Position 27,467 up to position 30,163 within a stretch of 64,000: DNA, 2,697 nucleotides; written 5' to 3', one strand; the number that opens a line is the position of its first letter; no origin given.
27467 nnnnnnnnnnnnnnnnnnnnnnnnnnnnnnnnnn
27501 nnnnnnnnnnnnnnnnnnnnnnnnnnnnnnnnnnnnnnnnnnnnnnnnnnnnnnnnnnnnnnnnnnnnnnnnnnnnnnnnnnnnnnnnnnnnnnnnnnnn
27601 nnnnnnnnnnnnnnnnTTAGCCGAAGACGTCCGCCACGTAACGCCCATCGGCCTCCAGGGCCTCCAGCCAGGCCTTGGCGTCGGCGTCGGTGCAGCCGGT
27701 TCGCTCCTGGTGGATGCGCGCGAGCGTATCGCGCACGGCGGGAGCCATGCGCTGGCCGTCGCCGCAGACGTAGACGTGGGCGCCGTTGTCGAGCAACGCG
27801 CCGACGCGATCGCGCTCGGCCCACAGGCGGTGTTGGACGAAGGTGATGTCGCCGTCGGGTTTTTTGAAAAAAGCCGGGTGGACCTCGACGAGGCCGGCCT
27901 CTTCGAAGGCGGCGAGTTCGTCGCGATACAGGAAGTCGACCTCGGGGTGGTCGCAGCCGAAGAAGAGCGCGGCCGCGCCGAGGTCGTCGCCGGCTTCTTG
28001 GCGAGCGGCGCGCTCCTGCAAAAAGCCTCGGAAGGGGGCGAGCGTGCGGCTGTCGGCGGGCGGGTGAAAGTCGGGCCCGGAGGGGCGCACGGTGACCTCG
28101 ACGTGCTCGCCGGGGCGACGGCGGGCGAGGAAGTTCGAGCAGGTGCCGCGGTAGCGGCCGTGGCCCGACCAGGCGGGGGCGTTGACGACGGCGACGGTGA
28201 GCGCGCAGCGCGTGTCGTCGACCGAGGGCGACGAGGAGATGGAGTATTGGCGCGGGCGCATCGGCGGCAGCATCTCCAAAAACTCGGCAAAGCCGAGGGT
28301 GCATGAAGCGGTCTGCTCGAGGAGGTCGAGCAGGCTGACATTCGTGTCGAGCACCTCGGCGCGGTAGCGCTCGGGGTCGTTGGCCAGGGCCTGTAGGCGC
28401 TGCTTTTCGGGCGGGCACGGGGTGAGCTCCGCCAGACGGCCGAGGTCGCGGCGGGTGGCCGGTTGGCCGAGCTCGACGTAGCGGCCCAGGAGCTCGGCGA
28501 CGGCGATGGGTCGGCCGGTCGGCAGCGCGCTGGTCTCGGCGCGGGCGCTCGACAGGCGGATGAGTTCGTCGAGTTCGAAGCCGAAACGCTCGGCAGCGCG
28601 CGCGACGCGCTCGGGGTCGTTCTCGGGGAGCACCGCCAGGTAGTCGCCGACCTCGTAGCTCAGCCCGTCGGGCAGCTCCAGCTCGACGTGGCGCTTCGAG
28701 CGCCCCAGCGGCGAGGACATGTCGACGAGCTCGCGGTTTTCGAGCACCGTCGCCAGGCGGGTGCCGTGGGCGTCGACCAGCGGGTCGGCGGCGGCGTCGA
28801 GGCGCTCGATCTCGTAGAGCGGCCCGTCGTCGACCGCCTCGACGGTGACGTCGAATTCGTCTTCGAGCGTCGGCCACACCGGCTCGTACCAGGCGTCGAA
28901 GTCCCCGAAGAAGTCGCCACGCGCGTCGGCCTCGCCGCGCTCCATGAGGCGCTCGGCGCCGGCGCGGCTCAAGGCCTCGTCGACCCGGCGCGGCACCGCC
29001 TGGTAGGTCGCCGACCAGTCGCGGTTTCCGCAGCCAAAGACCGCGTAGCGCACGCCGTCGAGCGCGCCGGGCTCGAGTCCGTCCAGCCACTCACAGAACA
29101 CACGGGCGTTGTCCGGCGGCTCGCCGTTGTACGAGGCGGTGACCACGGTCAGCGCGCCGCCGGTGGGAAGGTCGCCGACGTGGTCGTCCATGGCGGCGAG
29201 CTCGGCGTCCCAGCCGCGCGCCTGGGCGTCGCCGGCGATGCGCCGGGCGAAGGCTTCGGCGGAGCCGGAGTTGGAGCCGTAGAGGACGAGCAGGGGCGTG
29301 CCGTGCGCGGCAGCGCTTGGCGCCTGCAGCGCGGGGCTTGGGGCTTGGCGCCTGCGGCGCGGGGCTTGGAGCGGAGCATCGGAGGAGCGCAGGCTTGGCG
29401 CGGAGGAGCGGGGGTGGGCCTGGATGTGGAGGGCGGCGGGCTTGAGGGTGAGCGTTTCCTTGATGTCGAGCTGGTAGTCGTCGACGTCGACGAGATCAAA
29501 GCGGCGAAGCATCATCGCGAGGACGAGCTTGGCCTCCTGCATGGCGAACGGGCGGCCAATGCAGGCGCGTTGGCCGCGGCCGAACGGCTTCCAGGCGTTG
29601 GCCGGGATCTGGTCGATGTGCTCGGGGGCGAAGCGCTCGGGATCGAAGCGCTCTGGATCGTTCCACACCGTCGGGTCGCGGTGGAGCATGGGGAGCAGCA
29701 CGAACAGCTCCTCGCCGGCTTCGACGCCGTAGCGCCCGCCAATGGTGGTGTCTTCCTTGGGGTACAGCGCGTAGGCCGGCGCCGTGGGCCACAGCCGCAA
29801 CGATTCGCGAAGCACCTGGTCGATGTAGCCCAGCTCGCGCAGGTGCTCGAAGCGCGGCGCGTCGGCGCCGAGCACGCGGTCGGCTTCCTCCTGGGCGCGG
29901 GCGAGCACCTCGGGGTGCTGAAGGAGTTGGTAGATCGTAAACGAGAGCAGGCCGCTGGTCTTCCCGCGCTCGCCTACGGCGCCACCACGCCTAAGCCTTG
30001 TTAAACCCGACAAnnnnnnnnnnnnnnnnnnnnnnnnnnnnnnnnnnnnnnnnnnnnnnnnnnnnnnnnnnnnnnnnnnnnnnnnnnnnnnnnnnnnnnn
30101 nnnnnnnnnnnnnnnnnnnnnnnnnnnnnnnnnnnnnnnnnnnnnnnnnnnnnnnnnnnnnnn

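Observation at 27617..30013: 5'-truncated CYP102 (P450 BM3-like) self-sufficient monooxygenase remnant, convergent with a TetR regulator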

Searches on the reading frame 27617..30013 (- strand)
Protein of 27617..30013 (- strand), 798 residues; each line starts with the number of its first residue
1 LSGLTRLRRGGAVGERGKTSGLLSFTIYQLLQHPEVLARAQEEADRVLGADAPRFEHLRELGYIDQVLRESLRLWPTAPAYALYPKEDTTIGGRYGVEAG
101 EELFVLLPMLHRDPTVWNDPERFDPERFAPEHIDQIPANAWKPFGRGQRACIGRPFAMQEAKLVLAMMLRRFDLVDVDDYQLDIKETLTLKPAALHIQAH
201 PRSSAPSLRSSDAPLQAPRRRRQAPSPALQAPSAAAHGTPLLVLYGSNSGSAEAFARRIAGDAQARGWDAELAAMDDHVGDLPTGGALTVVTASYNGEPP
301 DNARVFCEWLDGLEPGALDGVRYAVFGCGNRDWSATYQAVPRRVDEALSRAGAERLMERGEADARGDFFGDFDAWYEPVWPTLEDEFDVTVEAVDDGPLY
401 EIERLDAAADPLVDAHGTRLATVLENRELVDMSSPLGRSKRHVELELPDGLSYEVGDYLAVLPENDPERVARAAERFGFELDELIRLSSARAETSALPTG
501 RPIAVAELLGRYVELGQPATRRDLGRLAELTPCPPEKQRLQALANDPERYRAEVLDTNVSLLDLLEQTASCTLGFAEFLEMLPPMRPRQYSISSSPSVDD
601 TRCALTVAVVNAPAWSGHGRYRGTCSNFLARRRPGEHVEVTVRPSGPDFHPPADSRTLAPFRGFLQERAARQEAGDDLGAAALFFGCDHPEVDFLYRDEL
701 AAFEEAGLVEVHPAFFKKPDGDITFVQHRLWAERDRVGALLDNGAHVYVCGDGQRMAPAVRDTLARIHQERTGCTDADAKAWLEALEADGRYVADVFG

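Call 4: search_protein_families(library=pfam, proteins=[window:27617-30013:-], max_evalue=0.01)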
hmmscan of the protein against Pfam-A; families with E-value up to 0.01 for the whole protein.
window:27617-30013:- (798 aa): 4 families
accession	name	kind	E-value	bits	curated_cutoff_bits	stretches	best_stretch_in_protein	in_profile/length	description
PF00067.27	p450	-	6.5e-48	164.1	22.8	1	19-191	278-454/462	Cytochrome P450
PF00667.26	FAD_binding_1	-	5.5e-37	127.9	32.3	1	418-628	8-222/222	FAD binding domain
PF00258.30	Flavodoxin_1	-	1.4e-27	97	25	1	243-375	1-143/143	Flavodoxin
PF00175.26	NAD_binding_1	-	1.5e-08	35.7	22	1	658-761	8-108/109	Oxidoreductase NAD-binding domain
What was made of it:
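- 28889..29287 (-): FMN (flavodoxin) domain, residues 243-375. call 4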

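Call 5: search_solved_structures(query=window:27617-30013:-, show_alignments=1)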
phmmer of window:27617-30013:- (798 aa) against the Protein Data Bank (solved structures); distinct sequences matched with E-value up to 0.001: 455 (the best 60 are shown).
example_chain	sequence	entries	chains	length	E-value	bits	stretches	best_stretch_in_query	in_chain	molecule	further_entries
8dme_A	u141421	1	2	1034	2.3e-214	717.7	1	18-797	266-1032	Bifunctional cytochrome P450/NADPH--P450 reductase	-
8dmg_A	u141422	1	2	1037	2.4e-214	717.7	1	18-797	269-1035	Bifunctional cytochrome P450/NADPH--P450 reductase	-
9wuc_A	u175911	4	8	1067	3.6e-209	700.6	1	18-797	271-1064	bifunctional cytochrome P450/NADPH--P450 reductase | SoP450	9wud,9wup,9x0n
9wuk_A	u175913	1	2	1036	1.5e-205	688.6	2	237-797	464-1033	bifunctional cytochrome P450/NADPH--P450 reductase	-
4dql_A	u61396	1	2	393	1.5e-90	308.2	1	416-797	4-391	Bifunctional P-450/NADPH-P450 reductase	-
4dqk_A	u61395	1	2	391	3.8e-89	303.6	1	416-797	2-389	Bifunctional P-450/NADPH-P450 reductase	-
7sux_A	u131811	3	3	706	4.6e-69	237.2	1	233-797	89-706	NADPH--cytochrome P450 reductase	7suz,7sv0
4y7c_A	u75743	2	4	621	2.5e-67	231.5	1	238-797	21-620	NADPH--cytochrome P450 reductase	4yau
5fa6_A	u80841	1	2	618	1.1e-66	229.3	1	238-797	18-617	NADPH--cytochrome P450 reductase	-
4y9r_A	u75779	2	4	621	1.7e-66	228.6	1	238-797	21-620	NADPH--cytochrome P450 reductase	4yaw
3qfr_A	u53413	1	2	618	5.4e-66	227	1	238-797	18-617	NADPH--cytochrome P450 reductase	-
3wkt_A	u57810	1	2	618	8.3e-66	226.4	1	238-797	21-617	NADPH-cytochrome P450 reductase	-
3es9_A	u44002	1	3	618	8.3e-66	226.4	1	238-797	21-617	NADPH--cytochrome P450 reductase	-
6j7a_A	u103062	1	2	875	1.2e-65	225.8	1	235-797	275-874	Heme oxygenase 1,NADPH--cytochrome P450 reductase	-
6j79_A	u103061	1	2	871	1.8e-65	225.3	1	237-797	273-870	Heme oxygenase 1,NADPH--cytochrome P450 reductase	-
4y9u_A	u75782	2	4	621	2.1e-65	225.1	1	238-797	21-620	NADPH--cytochrome P450 reductase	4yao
6j7i_A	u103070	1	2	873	2.2e-65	225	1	237-797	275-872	Heme oxygenase 1,NADPH--cytochrome P450 reductase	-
3qe2_A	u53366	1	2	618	3e-65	224.5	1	238-797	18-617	NADPH--cytochrome P450 reductase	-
3qfc_A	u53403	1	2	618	4.3e-65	224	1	238-797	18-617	NADPH--cytochrome P450 reductase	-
4yaf_A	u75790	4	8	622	5.4e-65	223.7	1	238-797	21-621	NADPH--cytochrome P450 reductase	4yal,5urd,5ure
1amo_A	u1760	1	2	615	5.7e-65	223.6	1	238-797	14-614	NADPH-CYTOCHROME P450 REDUCTASE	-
9ef0_A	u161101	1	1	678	6.2e-65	223.5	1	237-797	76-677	NADPH--cytochrome P450 reductase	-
1j9z_A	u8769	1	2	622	1e-64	222.8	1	238-796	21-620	NADPH-Cytochrome P450 reductase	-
5emn_A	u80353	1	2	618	1.4e-64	222.4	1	238-797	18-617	NADPH--cytochrome P450 reductase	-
1ja0_A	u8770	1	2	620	1.5e-64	222.3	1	238-796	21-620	NADPH-Cytochrome P450 Reductase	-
3ojw_A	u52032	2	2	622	1.8e-64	222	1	238-797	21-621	NADPH-cytochrome P450 reductase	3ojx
7l18_AAA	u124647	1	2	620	6.7e-64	220.1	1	238-792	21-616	NADPH--cytochrome P450 reductase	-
5urh_A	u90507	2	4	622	6.8e-64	220.1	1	238-797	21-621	NADPH--cytochrome P450 reductase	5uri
6njr_A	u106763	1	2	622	7.9e-64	219.9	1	238-797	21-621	NADPH--cytochrome P450 reductase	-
5urg_A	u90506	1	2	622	8.8e-64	219.7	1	238-797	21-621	NADPH--cytochrome P450 reductase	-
5dyp_A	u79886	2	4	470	3.8e-63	217.6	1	18-202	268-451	Bifunctional P-450/NADPH-P450 reductase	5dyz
3psx_A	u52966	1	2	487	8.8e-63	216.4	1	18-204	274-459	Bifunctional P-450/NADPH-P450 reductase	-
5gxu_A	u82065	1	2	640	9.6e-63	216.3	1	241-797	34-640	NADPH--cytochrome P450 reductase 2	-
1ja1_A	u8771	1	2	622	1e-62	216.2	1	238-797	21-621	NADPH-Cytochrome P450 Reductase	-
2nnb_A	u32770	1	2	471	3.4e-62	214.5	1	18-202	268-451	Bifunctional P-450:NADPH-P450 reductase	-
8qzf_A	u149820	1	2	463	3.8e-62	214.3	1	17-201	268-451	Bifunctional cytochrome P450/NADPH--P450 reductase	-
5og9_A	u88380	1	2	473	4.2e-62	214.2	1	18-202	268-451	Bifunctional cytochrome P450/NADPH--P450 reductase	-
9l7u_A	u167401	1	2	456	4.3e-62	214.1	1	18-200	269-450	Bifunctional cytochrome P450/NADPH--P450 reductase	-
4rsn_A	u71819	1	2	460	4.4e-62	214.1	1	18-200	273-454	Bifunctional P-450/NADPH-P450 reductase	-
7egn_A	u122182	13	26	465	4.5e-62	214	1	18-201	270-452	Bifunctional cytochrome P450/NADPH--P450 reductase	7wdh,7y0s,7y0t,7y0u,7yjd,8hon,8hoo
3kx3_A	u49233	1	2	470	4.5e-62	214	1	18-202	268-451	Bifunctional P-450/NADPH-P450 reductase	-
1fah_A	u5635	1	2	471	4.6e-62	214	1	18-202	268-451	CYTOCHROME P450 BM-3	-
1fag_A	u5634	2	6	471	4.7e-62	214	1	18-202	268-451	CYTOCHROME P450 BM-3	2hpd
3kx5_A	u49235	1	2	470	4.7e-62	214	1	17-202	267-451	Bifunctional P-450/NADPH-P450 reductase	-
2ij2_A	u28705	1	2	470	4.9e-62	213.9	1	18-202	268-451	Cytochrome P450 BM3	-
7ydd_A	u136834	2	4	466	5e-62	213.9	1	18-201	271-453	P450 BM3 heme domain mutant F87A/T268P/V78I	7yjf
1jpz_A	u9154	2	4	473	5e-62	213.9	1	18-202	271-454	BIFUNCTIONAL P-450:NADPH-P450 REDUCTASE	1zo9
3ben_A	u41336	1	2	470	5e-62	213.9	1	18-202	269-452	Cytochrome P450 102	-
7y0r_A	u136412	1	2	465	5.2e-62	213.9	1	18-201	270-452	Bifunctional cytochrome P450/NADPH--P450 reductase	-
1smi_A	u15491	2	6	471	5.2e-62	213.8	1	18-202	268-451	Bifunctional P-450:NADPH-P450 reductase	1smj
7wde_A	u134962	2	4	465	5.3e-62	213.8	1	18-201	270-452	Bifunctional cytochrome P450/NADPH--P450 reductase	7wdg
1yqp_A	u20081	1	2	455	5.3e-62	213.8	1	17-200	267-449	Bifunctional P-450:NADPH-P450 reductase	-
7wdd_A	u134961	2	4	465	5.3e-62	213.8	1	18-201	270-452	Bifunctional cytochrome P450/NADPH--P450 reductase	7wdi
3dgi_A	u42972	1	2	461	5.3e-62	213.8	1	18-201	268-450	Bifunctional P-450/NADPH-P450 reductase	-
9l7s_A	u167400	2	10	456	5.3e-62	213.8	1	18-200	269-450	Bifunctional cytochrome P450/NADPH--P450 reductase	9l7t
4kpb_A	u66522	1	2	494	5.5e-62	213.8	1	18-202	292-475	Cytochrome P450 BM-3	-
4kpa_A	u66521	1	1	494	5.5e-62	213.8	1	18-202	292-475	Cytochrome P450 BM-3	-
2ij4_A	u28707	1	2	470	5.5e-62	213.8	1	18-202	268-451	cytochrome P450 BM3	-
3ekf_A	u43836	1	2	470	5.6e-62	213.7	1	18-202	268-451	Cytochrome P450(BM-3)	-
3npl_A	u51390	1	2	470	5.6e-62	213.7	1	18-201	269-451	Bifunctional P-450/NADPH-P450 reductase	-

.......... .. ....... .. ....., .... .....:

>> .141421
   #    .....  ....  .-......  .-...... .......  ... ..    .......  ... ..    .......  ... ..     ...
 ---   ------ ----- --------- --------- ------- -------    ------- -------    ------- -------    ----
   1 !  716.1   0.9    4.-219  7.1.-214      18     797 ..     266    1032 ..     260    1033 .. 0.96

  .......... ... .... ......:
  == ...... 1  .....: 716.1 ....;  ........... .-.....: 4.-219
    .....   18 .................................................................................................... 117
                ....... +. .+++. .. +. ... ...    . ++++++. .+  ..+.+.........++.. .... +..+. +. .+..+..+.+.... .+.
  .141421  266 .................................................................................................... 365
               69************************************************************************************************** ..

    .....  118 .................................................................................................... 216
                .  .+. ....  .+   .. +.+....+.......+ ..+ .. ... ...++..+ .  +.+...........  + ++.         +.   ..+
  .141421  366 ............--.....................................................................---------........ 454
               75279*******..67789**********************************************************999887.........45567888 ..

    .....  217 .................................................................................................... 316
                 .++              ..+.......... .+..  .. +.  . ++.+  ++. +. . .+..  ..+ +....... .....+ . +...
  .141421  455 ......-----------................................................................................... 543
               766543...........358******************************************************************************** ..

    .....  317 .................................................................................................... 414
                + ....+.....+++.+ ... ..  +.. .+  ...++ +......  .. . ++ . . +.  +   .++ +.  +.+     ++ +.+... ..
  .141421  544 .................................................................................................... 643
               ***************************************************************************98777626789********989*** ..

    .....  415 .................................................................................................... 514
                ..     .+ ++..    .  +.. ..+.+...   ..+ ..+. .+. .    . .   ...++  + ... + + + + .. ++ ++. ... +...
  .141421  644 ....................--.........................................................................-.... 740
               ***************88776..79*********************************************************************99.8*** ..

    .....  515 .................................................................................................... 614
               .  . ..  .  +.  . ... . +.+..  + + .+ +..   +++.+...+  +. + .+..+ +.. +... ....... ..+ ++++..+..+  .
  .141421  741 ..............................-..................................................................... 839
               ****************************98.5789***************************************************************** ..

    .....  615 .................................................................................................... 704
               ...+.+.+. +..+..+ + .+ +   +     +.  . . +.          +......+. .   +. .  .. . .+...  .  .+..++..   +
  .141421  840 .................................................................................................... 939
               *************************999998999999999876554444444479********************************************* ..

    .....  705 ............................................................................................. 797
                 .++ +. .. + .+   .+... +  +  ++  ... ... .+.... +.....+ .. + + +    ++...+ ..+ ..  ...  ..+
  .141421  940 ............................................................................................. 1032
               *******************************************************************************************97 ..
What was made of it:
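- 29441..29959 (-): C-terminal third of the P450 heme domain: distal half of the I-helix (TSGLLSF), ExxR (ESLR) and the Cys pocket. It matches Pfam p450 profile positions 278-454 only. calls 4, 5
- On CYP102 (self-sufficient P450-CPR fusion): E 2.3e-214 to BM3 (call 5).
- Closest known: CYP102A1. Same: It is collinear with BM3 from about T269 to the C-terminus (E 2.3e-214, call 5).
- Checked: phmmer aligns residues 18-797 to BM3 chain 8dme_A residues 266-1032, E 2.3e-214 (call 5).
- Extent of homology: BM3 residues 266-1032 only (call 5).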
